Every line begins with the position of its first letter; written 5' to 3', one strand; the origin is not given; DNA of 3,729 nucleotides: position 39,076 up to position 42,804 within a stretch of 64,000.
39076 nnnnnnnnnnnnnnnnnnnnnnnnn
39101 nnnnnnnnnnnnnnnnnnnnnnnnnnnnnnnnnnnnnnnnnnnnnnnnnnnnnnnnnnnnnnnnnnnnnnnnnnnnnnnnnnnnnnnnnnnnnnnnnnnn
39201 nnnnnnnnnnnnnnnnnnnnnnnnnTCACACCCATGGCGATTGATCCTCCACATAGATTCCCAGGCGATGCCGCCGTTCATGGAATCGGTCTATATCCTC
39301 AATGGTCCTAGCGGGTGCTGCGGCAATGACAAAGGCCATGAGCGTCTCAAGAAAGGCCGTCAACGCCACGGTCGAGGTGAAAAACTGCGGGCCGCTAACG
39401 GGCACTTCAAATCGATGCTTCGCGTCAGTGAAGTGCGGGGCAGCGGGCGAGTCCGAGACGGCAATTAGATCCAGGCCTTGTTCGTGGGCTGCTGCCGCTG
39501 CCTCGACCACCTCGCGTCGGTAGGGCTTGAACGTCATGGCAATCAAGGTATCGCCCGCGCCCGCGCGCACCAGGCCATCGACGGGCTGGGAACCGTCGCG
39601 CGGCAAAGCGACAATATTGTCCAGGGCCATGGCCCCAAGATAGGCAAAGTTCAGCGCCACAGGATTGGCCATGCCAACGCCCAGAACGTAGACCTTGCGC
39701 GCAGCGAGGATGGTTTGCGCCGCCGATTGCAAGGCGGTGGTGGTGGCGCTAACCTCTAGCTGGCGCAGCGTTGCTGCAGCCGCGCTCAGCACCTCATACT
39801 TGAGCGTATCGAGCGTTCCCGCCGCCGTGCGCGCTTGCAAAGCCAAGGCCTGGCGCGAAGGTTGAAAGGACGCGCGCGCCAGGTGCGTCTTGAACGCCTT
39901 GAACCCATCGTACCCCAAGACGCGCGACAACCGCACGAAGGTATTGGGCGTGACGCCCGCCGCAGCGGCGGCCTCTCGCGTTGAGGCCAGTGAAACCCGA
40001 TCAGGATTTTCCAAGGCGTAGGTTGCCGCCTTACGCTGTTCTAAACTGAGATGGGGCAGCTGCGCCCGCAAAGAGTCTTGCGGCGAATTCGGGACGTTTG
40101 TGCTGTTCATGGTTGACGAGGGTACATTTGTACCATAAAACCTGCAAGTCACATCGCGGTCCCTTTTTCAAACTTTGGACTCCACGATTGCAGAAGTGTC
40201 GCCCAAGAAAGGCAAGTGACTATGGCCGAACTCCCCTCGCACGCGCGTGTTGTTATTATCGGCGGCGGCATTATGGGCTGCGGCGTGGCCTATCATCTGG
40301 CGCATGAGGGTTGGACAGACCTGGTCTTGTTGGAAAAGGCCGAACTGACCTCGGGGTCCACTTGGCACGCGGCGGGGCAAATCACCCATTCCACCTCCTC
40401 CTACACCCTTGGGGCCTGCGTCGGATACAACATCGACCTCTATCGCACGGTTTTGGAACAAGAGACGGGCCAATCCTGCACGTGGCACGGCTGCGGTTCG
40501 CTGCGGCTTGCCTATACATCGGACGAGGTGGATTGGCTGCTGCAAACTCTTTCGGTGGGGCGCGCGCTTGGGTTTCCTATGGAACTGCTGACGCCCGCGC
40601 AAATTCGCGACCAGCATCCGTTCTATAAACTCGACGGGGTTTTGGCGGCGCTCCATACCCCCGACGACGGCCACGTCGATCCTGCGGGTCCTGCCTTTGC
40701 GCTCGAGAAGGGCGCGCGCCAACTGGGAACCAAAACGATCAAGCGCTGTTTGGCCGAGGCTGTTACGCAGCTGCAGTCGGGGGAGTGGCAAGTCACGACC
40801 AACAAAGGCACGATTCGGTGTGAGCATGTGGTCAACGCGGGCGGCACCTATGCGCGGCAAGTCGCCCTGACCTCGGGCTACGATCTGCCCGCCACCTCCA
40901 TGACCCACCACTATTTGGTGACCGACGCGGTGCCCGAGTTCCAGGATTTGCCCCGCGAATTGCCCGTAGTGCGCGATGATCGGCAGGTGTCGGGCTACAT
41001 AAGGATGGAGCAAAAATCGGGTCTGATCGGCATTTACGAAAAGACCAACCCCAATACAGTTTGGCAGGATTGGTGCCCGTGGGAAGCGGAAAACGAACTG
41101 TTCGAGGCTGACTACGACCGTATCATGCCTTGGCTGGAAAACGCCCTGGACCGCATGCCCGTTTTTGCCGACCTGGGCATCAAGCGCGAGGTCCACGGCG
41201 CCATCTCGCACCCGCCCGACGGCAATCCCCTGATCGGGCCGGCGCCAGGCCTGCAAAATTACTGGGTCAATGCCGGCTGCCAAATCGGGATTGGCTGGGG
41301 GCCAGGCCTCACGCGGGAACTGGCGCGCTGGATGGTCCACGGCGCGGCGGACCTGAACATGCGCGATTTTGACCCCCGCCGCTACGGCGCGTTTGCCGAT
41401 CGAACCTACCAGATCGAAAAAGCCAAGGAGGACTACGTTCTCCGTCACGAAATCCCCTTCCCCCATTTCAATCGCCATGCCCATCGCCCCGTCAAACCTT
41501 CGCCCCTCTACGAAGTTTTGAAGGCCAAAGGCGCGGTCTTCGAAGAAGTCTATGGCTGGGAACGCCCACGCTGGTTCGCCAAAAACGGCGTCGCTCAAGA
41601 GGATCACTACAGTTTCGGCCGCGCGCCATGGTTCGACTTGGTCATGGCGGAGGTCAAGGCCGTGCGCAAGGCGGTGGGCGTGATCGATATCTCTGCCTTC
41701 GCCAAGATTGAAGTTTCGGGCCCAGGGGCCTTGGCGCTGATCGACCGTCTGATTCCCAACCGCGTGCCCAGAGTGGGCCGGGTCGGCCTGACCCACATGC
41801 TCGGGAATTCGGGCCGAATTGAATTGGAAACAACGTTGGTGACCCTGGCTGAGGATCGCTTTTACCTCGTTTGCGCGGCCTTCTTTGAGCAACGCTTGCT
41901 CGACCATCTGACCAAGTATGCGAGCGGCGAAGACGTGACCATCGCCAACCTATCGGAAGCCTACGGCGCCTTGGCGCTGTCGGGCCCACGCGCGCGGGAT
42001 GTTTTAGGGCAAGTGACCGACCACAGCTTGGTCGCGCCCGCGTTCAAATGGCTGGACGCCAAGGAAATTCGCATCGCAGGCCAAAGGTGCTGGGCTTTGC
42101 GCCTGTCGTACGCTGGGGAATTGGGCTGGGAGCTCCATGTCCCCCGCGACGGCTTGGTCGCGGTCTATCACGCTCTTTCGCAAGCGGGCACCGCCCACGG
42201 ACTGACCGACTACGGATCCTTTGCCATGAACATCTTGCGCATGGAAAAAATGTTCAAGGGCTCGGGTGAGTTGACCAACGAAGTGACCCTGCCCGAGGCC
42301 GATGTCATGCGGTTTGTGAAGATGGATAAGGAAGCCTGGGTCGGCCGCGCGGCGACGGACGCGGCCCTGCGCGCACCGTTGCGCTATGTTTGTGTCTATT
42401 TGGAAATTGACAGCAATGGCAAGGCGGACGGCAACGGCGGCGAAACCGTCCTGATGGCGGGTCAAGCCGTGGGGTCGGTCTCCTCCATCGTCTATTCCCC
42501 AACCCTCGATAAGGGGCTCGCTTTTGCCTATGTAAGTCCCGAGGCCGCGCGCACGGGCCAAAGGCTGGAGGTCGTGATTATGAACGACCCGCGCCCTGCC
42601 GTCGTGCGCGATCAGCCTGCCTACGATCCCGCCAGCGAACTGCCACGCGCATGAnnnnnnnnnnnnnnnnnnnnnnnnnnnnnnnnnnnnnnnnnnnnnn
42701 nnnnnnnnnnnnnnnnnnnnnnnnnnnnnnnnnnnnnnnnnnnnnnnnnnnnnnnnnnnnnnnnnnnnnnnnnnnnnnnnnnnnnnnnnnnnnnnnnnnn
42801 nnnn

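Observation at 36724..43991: Divergent catabolic cluster: RpiR regulator - Rieske oxygenase (no reductase) - ALDH, opposite a DMGDH-like dehydrogenase and a class III aminotransferase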

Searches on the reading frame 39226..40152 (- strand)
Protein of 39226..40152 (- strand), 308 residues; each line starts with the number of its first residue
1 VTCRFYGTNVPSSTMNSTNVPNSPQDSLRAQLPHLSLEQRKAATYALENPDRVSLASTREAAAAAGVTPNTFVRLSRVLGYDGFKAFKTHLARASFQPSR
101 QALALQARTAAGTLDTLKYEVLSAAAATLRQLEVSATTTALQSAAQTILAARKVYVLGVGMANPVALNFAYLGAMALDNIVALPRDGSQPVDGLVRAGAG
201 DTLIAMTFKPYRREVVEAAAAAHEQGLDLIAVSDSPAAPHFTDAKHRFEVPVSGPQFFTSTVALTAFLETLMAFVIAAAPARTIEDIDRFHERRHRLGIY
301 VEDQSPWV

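Call 3: search_protein_families(library=pfam, proteins=[window:39226-40152:-])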
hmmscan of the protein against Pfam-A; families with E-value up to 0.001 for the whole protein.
window:39226-40152:- (308 aa): 3 families
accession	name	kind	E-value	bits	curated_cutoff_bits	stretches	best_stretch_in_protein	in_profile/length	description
PF01380.27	SIS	-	8.8e-11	42.2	25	1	149-277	3-131/131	SIS domain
PF01418.23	HTH_6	-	4.6e-10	39.8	28.3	1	28-93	7-72/77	Helix-turn-helix domain, rpiR family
PF13580.11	SIS_2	-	0.00057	20.4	27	0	195-233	99-137/138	SIS domain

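Call 4: search_protein_families(library=ncbifam, proteins=[window:39226-40152:-])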
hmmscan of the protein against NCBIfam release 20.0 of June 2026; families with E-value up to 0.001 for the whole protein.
window:39226-40152:- (308 aa): 8 families
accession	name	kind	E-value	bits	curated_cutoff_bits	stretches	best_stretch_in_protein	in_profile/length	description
NF008590.0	PRK11557.1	equivalog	2.1e-17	63.5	355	1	29-234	8-214/282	MurR/RpiR family transcriptional regulator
NF008451.0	PRK11302.1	subfamily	2.6e-12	46.8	296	1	27-236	6-214/286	transcriptional regulator HexR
NF010701.0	PRK14101.1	equivalog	2.3e-10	39.3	920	1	26-235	345-551/638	bifunctional transcriptional regulator/glucokinase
NF040776.2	AlsR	equivalog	4.9e-09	35.5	400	1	27-166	7-144/279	transcriptional repressor AlsR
NF008458.0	PRK11337.1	equivalog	3.4e-08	32.8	378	1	26-167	18-157/293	MurR/RpiR family transcriptional regulator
NF046014.1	sap1_reg_SapR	equivalog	1.4e-05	24.7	500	1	29-280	6-273/295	sap1 transcriptional regulator SapR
NF009130.0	PRK12483.1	subfamily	6.3e-05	21.7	801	1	133-231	11-104/521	threonine ammonia-lyase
NF012026.0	PRK15482.1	equivalog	0.00021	20.9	408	1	40-240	19-223/285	HTH-type transcriptional regulator MurR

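Call 77: search_solved_structures(query=window:39226-40110:-, max_evalue=0.001, show_alignments=3)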
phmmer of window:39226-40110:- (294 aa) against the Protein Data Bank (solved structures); distinct sequences matched with E-value up to 0.001: 4.
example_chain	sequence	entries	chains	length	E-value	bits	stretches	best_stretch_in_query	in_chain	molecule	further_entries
3sho_A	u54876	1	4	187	6.5e-09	39.2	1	117-277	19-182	Transcriptional regulator, RpiR family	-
4ivn_A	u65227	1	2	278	7.3e-07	32.5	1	13-260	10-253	Transcriptional regulator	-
8ju9_A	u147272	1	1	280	9.7e-06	28.8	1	21-221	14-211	Probable transcriptional regulator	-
8k3b_A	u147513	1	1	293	1.1e-05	28.6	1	21-221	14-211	MurR/RpiR family transcriptional regulator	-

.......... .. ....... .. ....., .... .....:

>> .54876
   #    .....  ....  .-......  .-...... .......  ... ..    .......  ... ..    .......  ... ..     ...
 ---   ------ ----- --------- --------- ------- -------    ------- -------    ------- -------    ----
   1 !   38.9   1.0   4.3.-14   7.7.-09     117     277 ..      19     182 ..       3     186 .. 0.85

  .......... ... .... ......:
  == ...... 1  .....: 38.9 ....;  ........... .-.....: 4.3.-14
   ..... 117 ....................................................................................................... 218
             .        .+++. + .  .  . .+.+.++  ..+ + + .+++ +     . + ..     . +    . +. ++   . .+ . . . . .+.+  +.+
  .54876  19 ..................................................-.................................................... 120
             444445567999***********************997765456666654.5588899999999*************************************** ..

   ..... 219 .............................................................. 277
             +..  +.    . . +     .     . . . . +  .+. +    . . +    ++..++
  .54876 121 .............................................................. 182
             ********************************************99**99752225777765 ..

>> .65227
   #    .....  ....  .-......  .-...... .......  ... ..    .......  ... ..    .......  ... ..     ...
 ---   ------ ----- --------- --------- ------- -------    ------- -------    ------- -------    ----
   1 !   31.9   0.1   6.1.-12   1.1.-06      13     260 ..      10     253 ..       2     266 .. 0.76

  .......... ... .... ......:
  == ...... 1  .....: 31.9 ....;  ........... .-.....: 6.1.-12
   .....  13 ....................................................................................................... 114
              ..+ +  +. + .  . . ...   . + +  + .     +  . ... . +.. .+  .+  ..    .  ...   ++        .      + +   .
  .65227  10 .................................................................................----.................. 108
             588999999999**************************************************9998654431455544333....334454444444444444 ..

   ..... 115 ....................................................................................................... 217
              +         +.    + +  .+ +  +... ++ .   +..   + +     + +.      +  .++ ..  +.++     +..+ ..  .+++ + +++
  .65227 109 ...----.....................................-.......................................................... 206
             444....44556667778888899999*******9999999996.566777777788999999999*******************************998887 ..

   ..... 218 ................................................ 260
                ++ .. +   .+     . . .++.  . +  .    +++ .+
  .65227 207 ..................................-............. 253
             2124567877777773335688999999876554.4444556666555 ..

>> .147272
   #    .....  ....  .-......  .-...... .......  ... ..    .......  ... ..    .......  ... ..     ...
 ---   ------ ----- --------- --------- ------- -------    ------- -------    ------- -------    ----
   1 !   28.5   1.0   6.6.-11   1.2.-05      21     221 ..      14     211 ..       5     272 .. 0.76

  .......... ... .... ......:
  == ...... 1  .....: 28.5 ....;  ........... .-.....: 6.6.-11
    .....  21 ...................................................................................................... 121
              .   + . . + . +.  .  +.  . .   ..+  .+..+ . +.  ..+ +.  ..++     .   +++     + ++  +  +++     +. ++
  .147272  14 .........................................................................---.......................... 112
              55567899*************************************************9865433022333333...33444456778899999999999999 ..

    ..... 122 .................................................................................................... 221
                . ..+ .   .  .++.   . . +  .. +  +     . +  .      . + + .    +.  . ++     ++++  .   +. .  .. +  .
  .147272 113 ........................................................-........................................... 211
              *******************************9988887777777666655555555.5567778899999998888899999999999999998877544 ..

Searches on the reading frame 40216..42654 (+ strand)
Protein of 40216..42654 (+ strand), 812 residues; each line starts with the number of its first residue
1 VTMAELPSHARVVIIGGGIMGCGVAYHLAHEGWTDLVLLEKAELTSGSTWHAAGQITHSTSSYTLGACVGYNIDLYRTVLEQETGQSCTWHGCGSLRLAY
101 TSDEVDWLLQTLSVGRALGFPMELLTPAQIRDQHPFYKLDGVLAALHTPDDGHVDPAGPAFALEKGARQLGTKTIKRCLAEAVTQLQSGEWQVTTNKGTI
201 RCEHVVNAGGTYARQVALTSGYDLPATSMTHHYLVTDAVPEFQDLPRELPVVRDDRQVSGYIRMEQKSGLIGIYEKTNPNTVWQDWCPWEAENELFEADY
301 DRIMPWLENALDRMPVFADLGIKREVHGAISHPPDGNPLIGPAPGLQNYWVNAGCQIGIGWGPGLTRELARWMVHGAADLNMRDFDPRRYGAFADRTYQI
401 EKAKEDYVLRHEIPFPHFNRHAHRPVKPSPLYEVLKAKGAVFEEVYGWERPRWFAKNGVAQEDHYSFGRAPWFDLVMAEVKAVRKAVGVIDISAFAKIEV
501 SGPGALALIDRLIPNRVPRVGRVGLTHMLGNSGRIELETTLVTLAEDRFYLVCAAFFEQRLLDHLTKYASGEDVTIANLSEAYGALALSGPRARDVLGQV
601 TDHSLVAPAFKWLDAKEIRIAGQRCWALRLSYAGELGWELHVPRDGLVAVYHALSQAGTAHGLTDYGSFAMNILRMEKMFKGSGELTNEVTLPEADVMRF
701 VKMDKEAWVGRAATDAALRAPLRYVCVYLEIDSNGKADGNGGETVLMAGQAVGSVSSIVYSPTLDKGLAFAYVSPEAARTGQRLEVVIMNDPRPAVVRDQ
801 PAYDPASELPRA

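Call 3: search_protein_families(library=pfam, proteins=[window:40216-42654:+])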
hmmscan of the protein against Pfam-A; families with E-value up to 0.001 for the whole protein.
window:40216-42654:+ (812 aa): 6 families
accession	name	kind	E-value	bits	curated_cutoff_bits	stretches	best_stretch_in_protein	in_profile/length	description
PF01571.26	GCV_T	-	1.1e-63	215.3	25.6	1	431-698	1-253/255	Aminomethyltransferase folate-binding domain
PF01266.30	DAO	-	5e-59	201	27.9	1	11-372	1-353/353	FAD dependent oxidoreductase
PF08669.17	GCV_T_C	-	1.1e-19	70.5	25.9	1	727-804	4-80/80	Glycine cleavage T-protein C-terminal barrel domain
PF16350.10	FAO_M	-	2.4e-09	37.6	27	1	375-427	1-54/56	FAD dependent oxidoreductase central domain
PF13738.12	Pyr_redox_3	-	2.3e-06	27.5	30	0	13-45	1-33/305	Pyridine nucleotide-disulphide oxidoreductase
PF00890.30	FAD_binding_2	-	0.00034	20.3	20.4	1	12-185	2-170/414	FAD binding domain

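Call 4: search_protein_families(library=ncbifam, proteins=[window:40216-42654:+])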
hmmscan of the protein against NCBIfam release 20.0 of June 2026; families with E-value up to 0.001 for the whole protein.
window:40216-42654:+ (812 aa): 28 families (the best 25 are shown)
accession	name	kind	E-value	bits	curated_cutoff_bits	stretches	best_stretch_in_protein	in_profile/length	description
TIGR01372.1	soxA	subfamily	1.4e-58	198.6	1164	1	422-808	603-992/996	sarcosine oxidase subunit alpha family protein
NF001567.0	PRK00389.1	subfamily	9e-46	156.4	300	1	472-805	30-355/359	glycine cleavage system aminomethyltransferase GcvT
NF053776.1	TmaoDeMthMsil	equivalog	4.6e-40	137.9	1100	1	477-811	419-762/763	trimethylamine N-oxide demethylase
TIGR00528.1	gcvT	equivalog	1.5e-32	112.9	235.85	1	476-797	32-354/362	glycine cleavage system aminomethyltransferase GcvT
NF010093.0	PRK13579.1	equivalog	2.9e-29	102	459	1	475-800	40-361/371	glycine cleavage system aminomethyltransferase GcvT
TIGR02352.1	thiamin_ThiO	equivalog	2e-26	92.9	250.8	1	12-217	1-211/351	glycine oxidase ThiO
TIGR01373.1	soxB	subfamily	5.3e-21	74.9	529.45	1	11-376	32-385/407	sarcosine oxidase subunit beta family protein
NF009133.0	PRK12486.1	equivalog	1e-17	64.1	410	1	473-800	41-366/369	dimethylsulfoniopropionate demethylase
TIGR03364.1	HpnW_proposed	hypoth_equivalog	3.9e-17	62.4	285.1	1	11-211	2-195/365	TIGR03364 family FAD-dependent oxidoreductase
NF008425.0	PRK11259.1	equivalog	2.9e-15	56.1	257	1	10-390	5-375/377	N-methyl-L-tryptophan oxidase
NF001933.0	PRK00711.1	subfamily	5e-14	52.1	383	1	11-62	2-53/429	D-amino acid dehydrogenase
TIGR03377.1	glycerol3P_GlpA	equivalog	2.3e-13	49.5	552.8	1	12-224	2-215/530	anaerobic glycerol-3-phosphate dehydrogenase subunit GlpA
NF002480.1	PRK01747.1-1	equivalog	6.9e-12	44.6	540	1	9-220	248-459/645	bifunctional tRNA (5-methylaminomethyl-2-thiouridine)(34)-methyltransferase MnmC2/FAD-dependent 5-carboxymethylaminomethyl-2-thiouridine(34)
TIGR03197.1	MnmC_Cterm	equivalog_domain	7.6e-12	45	174.2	1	12-219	2-209/400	FAD-dependent 5-carboxymethylaminomethyl-2-thiouridine(34) oxidoreductase MnmC1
NF047633.1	SyrngDmethDesA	equivalog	2.6e-11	42.7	800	1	496-670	57-239/453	syringate O-demethylase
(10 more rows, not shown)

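Call 8: search_solved_structures(query=window:40216-42654:+, max_evalue=1e-10)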
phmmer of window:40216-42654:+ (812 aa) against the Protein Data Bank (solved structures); distinct sequences matched with E-value up to 1e-10: 21.
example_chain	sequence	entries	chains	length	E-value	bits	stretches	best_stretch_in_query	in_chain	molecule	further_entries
5l46_A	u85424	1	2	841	5e-156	524.3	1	8-802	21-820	Dimethylglycine dehydrogenase, mitochondrial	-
4p9s_A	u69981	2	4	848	6.1e-155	520.7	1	7-802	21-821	Dimethylglycine dehydrogenase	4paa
4pab_A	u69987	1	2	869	1e-154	519.9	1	7-802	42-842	Dimethylglycine dehydrogenase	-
1pj5_A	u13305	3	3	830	1.3e-82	281.4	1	8-806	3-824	N,N-dimethylglycine oxidase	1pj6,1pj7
3gsi_A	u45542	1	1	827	9.8e-82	278.5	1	11-806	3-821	N,N-dimethylglycine oxidase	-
1yx2_A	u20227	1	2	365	4.1e-30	107.7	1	472-794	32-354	Aminomethyltransferase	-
1vrq_A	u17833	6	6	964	1.9e-26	95.6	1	435-780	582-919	Sarcosine oxidase alpha subunit | Subunit alpha of sarcosine oxidase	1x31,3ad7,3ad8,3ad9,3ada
1woo_A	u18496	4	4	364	1.4e-25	92.8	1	469-790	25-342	Aminomethyltransferase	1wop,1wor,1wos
9q5a_A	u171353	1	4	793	2.6e-25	91.9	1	479-811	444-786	Trimethylamine N-oxide Demethylase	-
9q59_A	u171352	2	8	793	2.6e-25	91.9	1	479-811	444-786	trimethylamine N-oxide demethylase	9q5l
2gag_A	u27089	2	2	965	1e-24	89.9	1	435-806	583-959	heterotetrameric sarcosine oxidase alpha-subunit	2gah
1y56_B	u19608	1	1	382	2e-24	88.9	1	6-396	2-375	sarcosine oxidase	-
1v5v_A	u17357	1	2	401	2.5e-18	68.8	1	462-806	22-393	aminomethyltransferase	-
3ada_B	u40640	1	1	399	2e-15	59.1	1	11-376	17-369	SARCOSINE OXIDASE BETA SUBUNIT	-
1vrq_B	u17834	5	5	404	2.1e-15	59.1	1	11-376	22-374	Sarcosine oxidase beta subunit | Subunit beta of sarcosine oxidase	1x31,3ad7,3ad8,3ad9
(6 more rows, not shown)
